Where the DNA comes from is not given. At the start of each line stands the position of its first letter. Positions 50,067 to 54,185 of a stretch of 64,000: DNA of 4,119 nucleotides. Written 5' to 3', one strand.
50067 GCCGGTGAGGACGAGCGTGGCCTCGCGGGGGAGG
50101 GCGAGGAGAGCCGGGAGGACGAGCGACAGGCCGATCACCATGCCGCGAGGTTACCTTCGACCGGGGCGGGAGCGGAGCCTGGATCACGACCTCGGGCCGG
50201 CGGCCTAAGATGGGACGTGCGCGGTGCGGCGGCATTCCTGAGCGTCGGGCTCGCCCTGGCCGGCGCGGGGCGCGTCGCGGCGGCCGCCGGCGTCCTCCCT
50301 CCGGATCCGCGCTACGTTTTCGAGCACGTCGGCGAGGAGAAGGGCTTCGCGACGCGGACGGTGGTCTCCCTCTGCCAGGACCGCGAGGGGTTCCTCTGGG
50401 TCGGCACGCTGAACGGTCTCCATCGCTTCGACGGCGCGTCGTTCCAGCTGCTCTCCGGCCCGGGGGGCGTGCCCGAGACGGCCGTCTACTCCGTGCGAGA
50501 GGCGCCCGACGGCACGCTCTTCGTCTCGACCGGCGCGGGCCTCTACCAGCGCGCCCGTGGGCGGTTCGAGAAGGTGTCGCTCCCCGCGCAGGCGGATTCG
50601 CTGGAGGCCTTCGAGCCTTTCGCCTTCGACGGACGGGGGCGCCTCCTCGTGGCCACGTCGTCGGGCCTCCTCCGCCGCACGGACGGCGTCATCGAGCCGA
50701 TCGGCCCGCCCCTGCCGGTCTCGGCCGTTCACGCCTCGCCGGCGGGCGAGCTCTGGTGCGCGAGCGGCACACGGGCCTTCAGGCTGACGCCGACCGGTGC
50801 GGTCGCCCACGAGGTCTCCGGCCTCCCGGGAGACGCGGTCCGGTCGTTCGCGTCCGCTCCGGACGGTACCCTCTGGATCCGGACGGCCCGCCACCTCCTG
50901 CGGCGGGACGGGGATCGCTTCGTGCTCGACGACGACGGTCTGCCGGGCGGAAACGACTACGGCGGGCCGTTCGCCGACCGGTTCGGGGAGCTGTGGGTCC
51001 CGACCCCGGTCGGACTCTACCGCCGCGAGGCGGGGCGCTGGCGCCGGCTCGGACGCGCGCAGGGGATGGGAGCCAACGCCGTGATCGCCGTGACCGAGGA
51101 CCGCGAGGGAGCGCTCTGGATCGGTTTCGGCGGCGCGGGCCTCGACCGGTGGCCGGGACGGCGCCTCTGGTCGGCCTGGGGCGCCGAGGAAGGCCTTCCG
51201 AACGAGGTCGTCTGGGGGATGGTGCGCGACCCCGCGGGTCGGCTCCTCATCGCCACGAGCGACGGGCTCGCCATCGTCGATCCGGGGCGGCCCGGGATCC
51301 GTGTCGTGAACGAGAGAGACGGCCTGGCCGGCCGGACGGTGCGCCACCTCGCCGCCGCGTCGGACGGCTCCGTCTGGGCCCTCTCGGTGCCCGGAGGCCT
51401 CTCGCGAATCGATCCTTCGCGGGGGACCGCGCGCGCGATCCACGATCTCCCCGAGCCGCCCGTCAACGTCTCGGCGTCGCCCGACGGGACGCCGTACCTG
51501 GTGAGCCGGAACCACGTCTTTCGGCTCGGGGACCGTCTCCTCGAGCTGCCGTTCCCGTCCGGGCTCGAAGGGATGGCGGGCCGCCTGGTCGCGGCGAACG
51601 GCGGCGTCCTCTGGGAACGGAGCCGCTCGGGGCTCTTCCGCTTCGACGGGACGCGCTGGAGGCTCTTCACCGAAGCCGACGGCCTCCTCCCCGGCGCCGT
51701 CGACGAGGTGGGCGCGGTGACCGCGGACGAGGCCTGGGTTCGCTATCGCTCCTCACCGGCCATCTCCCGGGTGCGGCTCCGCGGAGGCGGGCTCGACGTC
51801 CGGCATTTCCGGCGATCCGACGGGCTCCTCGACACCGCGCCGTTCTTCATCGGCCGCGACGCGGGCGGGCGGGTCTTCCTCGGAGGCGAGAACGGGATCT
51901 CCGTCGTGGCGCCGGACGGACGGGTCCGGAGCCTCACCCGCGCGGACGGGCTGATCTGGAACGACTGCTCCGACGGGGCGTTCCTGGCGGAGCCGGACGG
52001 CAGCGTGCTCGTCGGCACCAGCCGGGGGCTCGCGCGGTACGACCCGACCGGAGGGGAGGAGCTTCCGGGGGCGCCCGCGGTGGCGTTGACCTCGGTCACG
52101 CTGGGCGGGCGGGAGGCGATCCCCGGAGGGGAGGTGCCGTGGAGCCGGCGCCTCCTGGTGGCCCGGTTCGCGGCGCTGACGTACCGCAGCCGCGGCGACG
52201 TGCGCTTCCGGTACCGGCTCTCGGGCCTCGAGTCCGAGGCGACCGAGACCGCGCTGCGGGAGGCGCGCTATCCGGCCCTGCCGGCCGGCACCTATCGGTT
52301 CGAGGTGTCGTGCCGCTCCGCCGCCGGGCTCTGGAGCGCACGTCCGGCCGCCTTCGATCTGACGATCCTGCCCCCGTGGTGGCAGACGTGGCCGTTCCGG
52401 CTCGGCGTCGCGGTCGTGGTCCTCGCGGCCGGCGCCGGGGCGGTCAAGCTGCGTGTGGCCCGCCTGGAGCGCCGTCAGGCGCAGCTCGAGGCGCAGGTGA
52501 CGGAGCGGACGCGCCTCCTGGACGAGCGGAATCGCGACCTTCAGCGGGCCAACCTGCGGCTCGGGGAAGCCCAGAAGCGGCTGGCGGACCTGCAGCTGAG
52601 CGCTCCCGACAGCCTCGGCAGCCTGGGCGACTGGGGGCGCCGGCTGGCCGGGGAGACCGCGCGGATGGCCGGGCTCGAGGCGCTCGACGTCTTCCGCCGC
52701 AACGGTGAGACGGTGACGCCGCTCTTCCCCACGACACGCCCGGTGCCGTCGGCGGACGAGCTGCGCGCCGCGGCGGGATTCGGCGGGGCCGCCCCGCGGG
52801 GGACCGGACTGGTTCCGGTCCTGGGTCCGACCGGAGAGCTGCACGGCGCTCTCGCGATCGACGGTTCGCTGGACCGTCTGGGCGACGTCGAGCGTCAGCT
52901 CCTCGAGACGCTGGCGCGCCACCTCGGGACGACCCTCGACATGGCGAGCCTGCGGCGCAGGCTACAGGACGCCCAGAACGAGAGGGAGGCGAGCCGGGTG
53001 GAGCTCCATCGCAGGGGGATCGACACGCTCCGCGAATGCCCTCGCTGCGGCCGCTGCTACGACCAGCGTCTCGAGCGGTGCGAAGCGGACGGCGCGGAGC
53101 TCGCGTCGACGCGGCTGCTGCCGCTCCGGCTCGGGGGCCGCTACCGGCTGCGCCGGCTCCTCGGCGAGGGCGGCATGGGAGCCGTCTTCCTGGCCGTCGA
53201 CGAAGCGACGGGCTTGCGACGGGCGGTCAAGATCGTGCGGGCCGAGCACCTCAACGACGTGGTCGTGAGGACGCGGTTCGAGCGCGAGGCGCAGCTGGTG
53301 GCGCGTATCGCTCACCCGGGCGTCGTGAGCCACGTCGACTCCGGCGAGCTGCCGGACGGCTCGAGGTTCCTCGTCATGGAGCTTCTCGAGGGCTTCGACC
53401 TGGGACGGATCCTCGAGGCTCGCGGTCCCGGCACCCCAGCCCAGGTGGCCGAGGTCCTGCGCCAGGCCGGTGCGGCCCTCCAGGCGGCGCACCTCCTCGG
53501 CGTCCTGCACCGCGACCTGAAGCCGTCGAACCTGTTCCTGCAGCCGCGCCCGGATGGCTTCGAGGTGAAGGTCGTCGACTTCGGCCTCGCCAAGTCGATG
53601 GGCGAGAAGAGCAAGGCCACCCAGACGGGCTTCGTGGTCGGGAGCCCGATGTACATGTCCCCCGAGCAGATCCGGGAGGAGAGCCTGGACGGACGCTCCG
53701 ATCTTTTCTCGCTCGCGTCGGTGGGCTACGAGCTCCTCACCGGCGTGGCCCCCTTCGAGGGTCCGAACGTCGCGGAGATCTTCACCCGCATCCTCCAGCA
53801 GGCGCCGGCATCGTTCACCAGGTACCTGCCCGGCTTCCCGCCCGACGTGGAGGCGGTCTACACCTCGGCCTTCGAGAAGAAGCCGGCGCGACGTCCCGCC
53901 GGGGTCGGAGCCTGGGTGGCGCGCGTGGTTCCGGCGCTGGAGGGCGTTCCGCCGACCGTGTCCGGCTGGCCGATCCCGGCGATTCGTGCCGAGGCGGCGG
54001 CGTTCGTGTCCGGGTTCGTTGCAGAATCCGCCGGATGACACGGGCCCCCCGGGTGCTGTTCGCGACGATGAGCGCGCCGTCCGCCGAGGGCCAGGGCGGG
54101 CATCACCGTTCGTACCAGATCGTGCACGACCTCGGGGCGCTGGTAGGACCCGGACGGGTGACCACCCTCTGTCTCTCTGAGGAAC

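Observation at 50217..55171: Sensor with a periplasmic two-component-regulator propeller + Y_Y_Y module wired to a C-terminal Ser/Thr kinase via GAF and a Cys4 motif, coupled to a glycosyltransferase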

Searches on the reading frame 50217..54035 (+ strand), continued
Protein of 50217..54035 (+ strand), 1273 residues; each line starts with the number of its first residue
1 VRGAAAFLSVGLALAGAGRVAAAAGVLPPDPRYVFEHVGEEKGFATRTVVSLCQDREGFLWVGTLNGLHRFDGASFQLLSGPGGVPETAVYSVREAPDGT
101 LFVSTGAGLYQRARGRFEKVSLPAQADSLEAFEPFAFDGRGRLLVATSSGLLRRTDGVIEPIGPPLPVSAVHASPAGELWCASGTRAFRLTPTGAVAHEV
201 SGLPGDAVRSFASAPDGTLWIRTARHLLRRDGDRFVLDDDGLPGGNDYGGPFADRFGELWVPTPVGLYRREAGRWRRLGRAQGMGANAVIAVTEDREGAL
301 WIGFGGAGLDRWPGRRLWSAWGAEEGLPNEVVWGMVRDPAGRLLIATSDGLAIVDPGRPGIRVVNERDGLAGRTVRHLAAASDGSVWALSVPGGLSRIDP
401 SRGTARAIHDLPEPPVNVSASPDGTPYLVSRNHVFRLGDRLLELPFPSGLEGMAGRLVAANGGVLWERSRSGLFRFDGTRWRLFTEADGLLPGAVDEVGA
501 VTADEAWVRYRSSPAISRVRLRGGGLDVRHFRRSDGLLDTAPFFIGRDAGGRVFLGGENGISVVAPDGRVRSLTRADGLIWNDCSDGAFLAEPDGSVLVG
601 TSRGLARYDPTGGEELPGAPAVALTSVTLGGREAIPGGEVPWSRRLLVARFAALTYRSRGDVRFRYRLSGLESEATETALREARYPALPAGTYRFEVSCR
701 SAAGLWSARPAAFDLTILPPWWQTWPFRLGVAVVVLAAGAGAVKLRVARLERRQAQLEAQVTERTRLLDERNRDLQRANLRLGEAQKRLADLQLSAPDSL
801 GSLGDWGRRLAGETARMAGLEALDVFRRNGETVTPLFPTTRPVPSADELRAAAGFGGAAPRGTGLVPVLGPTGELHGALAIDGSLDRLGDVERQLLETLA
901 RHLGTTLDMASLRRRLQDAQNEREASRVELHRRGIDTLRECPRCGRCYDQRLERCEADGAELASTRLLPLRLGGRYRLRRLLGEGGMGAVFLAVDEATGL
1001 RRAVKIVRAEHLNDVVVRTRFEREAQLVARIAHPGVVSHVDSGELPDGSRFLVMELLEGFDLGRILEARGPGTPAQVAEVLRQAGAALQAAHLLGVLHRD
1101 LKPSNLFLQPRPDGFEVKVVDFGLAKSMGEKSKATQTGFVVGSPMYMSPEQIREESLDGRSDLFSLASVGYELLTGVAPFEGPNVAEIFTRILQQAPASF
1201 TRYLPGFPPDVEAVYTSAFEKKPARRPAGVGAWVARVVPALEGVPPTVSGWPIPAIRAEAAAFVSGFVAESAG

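Call 14: find_encoding_contigs(protein=P0004, flank=6000, max_places=3)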
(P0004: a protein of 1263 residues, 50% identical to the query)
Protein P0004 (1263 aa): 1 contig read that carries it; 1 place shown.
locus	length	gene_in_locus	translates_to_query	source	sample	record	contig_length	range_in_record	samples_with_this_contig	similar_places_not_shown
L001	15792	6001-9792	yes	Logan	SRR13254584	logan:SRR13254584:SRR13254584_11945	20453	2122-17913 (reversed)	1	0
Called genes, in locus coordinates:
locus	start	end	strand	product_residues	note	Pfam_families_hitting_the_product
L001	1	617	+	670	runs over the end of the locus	-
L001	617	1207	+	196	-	PF18306:LDcluster4, PF03641:Lysine_decarbox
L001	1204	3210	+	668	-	-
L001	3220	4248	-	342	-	PF14027:Questin_oxidase (weak)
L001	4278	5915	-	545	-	PF07969:Amidohydro_3, PF01979:Amidohydro_1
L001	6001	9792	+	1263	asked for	PF07494:Reg_prop (faint), PF03109:ABC1 (faint), PF07495:Y_Y_Y, PF00069:Pkinase, PF07714:PK_Tyr_Ser-Thr, PF06293:Kdo (weak)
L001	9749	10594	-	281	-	PF02634:FdhD-NarQ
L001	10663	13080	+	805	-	PF00912:Transgly, PF00905:Transpeptidase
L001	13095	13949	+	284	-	-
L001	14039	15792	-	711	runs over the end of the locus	PF07715:Plug, PF00593:TonB_dep_Rec_b-barrel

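Call 15: find_encoding_contigs(protein=P0006, flank=6000, max_places=3)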
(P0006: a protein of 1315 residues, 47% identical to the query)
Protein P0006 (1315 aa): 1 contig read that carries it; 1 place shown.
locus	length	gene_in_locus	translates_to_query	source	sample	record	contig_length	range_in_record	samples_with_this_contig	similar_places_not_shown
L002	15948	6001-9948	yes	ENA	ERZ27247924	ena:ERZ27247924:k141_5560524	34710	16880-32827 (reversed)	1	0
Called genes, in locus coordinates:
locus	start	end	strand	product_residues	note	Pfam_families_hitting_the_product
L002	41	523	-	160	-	-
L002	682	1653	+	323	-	PF00291:PALP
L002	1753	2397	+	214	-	PF02190:LON_substr_bdg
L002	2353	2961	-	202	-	PF01035:DNA_binding_1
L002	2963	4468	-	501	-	PF02805:Ada_Zn_binding, PF12833:HTH_18, PF00165:HTH_AraC (weak), PF06029:AlkA_N, PF00730:HhH-GPD (weak)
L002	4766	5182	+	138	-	PF11141:DUF2914 (weak)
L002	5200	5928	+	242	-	PF13453:Zn_ribbon_TFIIB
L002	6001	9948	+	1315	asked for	PF07494:Reg_prop (faint), PF07495:Y_Y_Y, PF00069:Pkinase, PF07714:PK_Tyr_Ser-Thr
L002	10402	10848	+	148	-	PF00293:NUDIX, PF14815:NUDIX_4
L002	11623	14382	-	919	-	PF00330:Aconitase, PF00694:Aconitase_C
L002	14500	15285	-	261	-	PF00106:adh_short, PF08659:KR, PF13561:adh_short_C2, PF23441:SDR (weak)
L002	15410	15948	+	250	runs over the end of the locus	PF00226:DnaJ, PF12895:ANAPC3 (faint), PF13428:TPR_14 (faint), PF07719:TPR_2 (faint), PF00515:TPR_1 (faint), PF13432:TPR_16 (weak), PF14559:TPR_19 (weak)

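Call 16: find_encoding_contigs(protein=P0002, flank=6000, max_places=3)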
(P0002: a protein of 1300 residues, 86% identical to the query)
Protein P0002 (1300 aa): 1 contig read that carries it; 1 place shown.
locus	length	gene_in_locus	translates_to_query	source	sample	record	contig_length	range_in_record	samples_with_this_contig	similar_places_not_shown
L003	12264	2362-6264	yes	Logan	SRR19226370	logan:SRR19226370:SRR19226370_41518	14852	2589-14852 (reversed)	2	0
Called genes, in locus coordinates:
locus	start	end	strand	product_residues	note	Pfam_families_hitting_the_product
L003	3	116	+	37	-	?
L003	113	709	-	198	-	PF00293:NUDIX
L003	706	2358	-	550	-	PF07969:Amidohydro_3, PF01979:Amidohydro_1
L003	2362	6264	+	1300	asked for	PF07494:Reg_prop (faint), PF07495:Y_Y_Y, PF00069:Pkinase, PF07714:PK_Tyr_Ser-Thr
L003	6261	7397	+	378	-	-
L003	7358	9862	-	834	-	PF21783:YNCE (faint), PF25174:Beta-prop_THOC3 (faint), PF23414:Beta-prop_EML_2 (faint), PF08450:SGL (faint), PF10282:Lactonase, PF04185:Phosphoesterase (weak)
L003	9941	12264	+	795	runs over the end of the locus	PF00801:PKD, PF18911:PKD_4, PF00801:PKD (weak), PF18911:PKD_4, PF00801:PKD, PF18911:PKD_4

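Call 17: find_encoding_contigs(protein=P0003, flank=6000, max_places=3)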
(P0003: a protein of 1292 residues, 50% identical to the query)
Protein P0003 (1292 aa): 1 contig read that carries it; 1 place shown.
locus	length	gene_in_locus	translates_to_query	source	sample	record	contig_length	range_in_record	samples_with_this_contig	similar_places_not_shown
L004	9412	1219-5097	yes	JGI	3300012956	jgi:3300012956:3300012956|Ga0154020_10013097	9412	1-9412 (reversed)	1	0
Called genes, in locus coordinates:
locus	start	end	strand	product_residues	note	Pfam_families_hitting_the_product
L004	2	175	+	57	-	?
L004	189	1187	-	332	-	-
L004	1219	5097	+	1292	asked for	PF07494:Reg_prop (faint), PF16819:DUF5074 (faint), PF07495:Y_Y_Y, PF00069:Pkinase, PF07714:PK_Tyr_Ser-Thr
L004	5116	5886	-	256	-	PF01925:TauE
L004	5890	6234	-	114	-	PF01740:STAS, PF13466:STAS_2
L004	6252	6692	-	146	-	PF13581:HATPase_c_2, PF02518:HATPase_c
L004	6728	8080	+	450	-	PF26686:DUF8575 (weak)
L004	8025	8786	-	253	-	PF02517:Rce1-like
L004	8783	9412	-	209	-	?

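Call 18: find_encoding_contigs(protein=P0015, flank=6000, max_places=3)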
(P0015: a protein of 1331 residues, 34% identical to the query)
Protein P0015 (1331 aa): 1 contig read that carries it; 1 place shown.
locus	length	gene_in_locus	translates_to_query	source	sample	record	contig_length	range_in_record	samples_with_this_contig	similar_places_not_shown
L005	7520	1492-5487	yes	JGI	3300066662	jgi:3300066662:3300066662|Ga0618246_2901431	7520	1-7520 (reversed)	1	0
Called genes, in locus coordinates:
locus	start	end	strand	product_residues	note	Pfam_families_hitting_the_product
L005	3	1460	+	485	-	?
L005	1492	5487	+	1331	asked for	PF23748:Beta-prop_LRRK2 (faint), PF07494:Reg_prop (weak), PF08450:SGL (faint), PF07495:Y_Y_Y, PF06293:Kdo (faint), PF00069:Pkinase, PF07714:PK_Tyr_Ser-Thr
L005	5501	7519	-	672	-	?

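Call 30: find_encoding_contigs(protein=P0001, flank=10000, max_places=4)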
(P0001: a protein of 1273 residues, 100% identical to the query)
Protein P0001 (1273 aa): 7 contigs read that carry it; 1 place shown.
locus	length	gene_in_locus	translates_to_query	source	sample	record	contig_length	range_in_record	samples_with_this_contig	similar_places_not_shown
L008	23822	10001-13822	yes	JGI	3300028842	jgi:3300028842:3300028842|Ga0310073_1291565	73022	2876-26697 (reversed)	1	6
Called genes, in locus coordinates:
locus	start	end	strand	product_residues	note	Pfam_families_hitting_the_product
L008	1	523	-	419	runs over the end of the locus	PF00999:Na_H_Exchanger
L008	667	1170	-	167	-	PF12867:DinB_2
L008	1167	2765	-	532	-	PF07969:Amidohydro_3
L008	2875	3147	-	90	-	PF00076:RRM_1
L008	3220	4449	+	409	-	PF06245:DUF1015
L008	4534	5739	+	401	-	PF00389:2-Hacid_dh, PF02826:2-Hacid_dh_C, PF03446:NAD_binding_2 (weak), PF01842:ACT (faint)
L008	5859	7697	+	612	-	PF00501:AMP-binding, PF23562:AMP-binding_C_3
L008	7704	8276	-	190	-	PF00293:NUDIX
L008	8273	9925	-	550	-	PF07969:Amidohydro_3, PF01979:Amidohydro_1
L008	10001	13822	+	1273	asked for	PF07494:Reg_prop (faint), PF07495:Y_Y_Y, PF00069:Pkinase, PF07714:PK_Tyr_Ser-Thr, PF03109:ABC1 (faint), PF06293:Kdo (faint)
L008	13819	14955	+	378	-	-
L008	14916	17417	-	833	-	PF23414:Beta-prop_EML_2 (faint), PF25174:Beta-prop_THOC3 (faint), PF08450:SGL (faint), PF21783:YNCE (faint), PF10282:Lactonase (weak), PF04185:Phosphoesterase (weak)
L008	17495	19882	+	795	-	PF00801:PKD, PF18911:PKD_4, PF00801:PKD (weak), PF18911:PKD_4, PF00801:PKD, PF18911:PKD_4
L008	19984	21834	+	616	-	PF00069:Pkinase, PF01636:APH (faint), PF03109:ABC1 (faint), PF07714:PK_Tyr_Ser-Thr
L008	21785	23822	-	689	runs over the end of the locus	PF01590:GAF (weak), PF13185:GAF_2, PF13492:GAF_3, PF00989:PAS (weak), PF13188:PAS_8 (weak), PF00512:HisKA, PF02518:HATPase_c, PF00072:Response_reg, +1 more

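Call 84: search_protein_families(library=padloc, proteins=[window:50217-54035:+], max_evalue=0.001)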
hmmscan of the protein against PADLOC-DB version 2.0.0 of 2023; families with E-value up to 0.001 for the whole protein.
window:50217-54035:+ (1273 aa): 34 families (the best 25 are shown)
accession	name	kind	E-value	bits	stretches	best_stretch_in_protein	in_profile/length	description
PDLC04042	PD-T4-6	-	1.6e-76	255.8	1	972-1232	7-264/292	-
PDLC04053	PD-T4-6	-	2.7e-72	241.9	1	974-1247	9-278/311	-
PDLC04061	PD-T4-6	-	1.7e-71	240.3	1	969-1226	11-269/510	-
PDLC04039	PD-T4-6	-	4.5e-70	234.9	1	974-1241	14-276/458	-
PDLC04054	PD-T4-6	-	1.3e-66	223.4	1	974-1248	11-281/347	-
PDLC04041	PD-T4-6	-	5.7e-65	218.3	1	958-1237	12-290/443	-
PDLC04043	PD-T4-6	-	7.7e-63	211.1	1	971-1254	12-291/452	-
PDLC04138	mad6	-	9.6e-56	188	1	973-1227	50-301/659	mads_6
PDLC04060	PD-T4-6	-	1e-55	187.6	1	971-1226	5-255/486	-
PDLC04052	PD-T4-6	-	5.5e-55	185.5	1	969-1226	4-262/496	-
PDLC04047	PD-T4-6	-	1.9e-53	179.7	1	974-1226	10-258/327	-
PDLC04040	PD-T4-6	-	8.3e-52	174.6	1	981-1246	1-271/547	-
PDLC01088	C3a189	-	5.4e-50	168.8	1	980-1239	3-260/840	kinase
PDLC04048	PD-T4-6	-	9.5e-49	164.6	1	973-1229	9-261/354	-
PDLC04057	PD-T4-6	-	2.7e-47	159.8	1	972-1226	6-256/443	-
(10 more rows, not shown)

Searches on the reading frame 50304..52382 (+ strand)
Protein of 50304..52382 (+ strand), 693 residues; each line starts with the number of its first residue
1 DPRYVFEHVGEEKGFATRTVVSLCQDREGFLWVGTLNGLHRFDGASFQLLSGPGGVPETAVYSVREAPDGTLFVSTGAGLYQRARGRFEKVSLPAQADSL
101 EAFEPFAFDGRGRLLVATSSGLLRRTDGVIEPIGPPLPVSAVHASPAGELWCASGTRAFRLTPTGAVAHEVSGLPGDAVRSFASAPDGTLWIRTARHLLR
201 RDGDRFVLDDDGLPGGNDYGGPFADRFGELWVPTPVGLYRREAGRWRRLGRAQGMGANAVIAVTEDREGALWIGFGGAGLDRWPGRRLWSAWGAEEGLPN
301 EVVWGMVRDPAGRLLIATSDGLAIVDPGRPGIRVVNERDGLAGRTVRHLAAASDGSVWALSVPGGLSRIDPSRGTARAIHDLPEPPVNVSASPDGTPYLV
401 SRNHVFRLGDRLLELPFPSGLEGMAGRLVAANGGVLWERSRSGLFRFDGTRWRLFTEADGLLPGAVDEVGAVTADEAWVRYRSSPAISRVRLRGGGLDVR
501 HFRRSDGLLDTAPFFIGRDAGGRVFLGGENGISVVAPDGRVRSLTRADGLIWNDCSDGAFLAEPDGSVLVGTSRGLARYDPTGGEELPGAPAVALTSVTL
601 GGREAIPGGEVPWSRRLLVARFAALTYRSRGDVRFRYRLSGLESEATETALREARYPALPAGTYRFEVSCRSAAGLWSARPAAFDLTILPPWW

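Call 74: search_solved_structures(query=window:50304-52382:+, max_evalue=0.01)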
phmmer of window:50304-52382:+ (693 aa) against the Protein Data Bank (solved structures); distinct sequences matched with E-value up to 0.01: 4.
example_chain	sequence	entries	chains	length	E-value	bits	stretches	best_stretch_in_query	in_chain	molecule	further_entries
4a2l_A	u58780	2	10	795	3.5e-27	98.1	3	499-693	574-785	TWO-COMPONENT SYSTEM SENSOR HISTIDINE KINASE/RESPONSE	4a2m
3v9f_A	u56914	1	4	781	5.2e-25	91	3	225-363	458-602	Two-component system sensor histidine kinase/response regulator, hybrid (One-component sys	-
3ott_A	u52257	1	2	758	5.5e-19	71.1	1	29-372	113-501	Two-component system sensor histidine kinase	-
3va6_A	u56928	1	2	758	5.5e-19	71.1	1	29-372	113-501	Two-component system sensor histidine kinase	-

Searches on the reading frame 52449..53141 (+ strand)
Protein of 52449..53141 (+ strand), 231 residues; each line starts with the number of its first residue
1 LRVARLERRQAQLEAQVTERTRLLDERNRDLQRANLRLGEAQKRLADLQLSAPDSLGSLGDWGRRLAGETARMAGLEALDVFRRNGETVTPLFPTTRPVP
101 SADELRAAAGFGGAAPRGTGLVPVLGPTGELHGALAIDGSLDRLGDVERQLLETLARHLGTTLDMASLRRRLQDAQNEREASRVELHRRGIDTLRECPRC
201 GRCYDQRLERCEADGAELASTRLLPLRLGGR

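Call 36: find_homologous_proteins(query=window:52449-53141:+, max_evalue=0.01)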
Query window:52449-53141:+: 8000 candidates shared short words with the query, none scored E <= 0.01.
